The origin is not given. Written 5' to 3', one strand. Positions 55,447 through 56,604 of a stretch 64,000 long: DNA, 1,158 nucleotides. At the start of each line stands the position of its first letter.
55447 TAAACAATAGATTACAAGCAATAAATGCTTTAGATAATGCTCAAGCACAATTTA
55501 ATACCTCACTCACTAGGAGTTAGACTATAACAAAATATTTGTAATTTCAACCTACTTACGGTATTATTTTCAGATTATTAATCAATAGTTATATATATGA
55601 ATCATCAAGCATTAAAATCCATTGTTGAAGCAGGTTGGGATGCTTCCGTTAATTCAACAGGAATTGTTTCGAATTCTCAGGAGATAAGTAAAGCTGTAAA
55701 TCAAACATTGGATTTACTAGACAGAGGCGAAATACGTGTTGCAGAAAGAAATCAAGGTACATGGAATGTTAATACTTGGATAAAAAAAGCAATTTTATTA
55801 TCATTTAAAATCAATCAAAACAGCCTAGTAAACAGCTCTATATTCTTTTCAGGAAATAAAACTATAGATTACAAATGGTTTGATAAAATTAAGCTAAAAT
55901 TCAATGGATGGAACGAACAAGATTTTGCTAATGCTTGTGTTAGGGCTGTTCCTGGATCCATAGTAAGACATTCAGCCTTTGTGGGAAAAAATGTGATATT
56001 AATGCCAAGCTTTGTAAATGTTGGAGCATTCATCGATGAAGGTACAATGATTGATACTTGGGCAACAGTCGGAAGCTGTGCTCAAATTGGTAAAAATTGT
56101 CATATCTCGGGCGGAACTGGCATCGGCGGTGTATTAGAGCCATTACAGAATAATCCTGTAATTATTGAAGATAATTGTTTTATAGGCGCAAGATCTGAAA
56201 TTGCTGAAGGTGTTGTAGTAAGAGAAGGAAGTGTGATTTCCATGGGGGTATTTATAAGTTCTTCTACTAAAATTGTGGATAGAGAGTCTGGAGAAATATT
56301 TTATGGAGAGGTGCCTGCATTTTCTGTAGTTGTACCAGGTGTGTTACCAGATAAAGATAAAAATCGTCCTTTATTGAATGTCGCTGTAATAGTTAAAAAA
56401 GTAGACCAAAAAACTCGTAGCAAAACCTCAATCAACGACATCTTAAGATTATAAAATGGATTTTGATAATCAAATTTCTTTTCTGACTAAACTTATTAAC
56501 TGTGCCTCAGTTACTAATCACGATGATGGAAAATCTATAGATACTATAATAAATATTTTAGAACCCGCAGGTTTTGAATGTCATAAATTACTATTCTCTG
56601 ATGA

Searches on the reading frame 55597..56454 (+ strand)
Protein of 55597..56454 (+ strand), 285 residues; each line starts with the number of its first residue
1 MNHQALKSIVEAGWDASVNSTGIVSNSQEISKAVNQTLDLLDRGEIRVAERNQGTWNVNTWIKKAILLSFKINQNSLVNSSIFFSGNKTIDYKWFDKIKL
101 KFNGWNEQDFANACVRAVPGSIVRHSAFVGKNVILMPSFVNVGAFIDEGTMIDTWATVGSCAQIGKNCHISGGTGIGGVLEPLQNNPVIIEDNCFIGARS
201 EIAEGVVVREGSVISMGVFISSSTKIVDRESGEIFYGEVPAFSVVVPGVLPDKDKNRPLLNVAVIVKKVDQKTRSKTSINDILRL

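Call 61: search_protein_families(library=ncbifam, proteins=[window:55597-56454:+], max_evalue=1e-10)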
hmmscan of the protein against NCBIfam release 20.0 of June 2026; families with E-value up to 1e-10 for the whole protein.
window:55597-56454:+ (285 aa): 4 families
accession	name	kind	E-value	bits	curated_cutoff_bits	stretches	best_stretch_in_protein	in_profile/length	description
TIGR00965.1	dapD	equivalog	4.3e-121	403.5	375.4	1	6-284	2-269/271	2,3,4,5-tetrahydropyridine-2,6-dicarboxylate N-succinyltransferase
NF008808.1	PRK11830.1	equivalog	1.6e-109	365.1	204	1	33-284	2-243/243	2,3,4,5-tetrahydropyridine-2,6-dicarboxylate N-succinyltransferase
TIGR03532.1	DapD_Ac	equivalog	6.5e-30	104.5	231.75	1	109-220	81-193/231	2,3,4,5-tetrahydropyridine-2,6-dicarboxylate N-acetyltransferase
TIGR03570.1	NeuD_NnaD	subfamily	2.5e-11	43.5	160.8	1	118-223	91-189/202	NeuD/PglB/VioB family sugar acetyltransferase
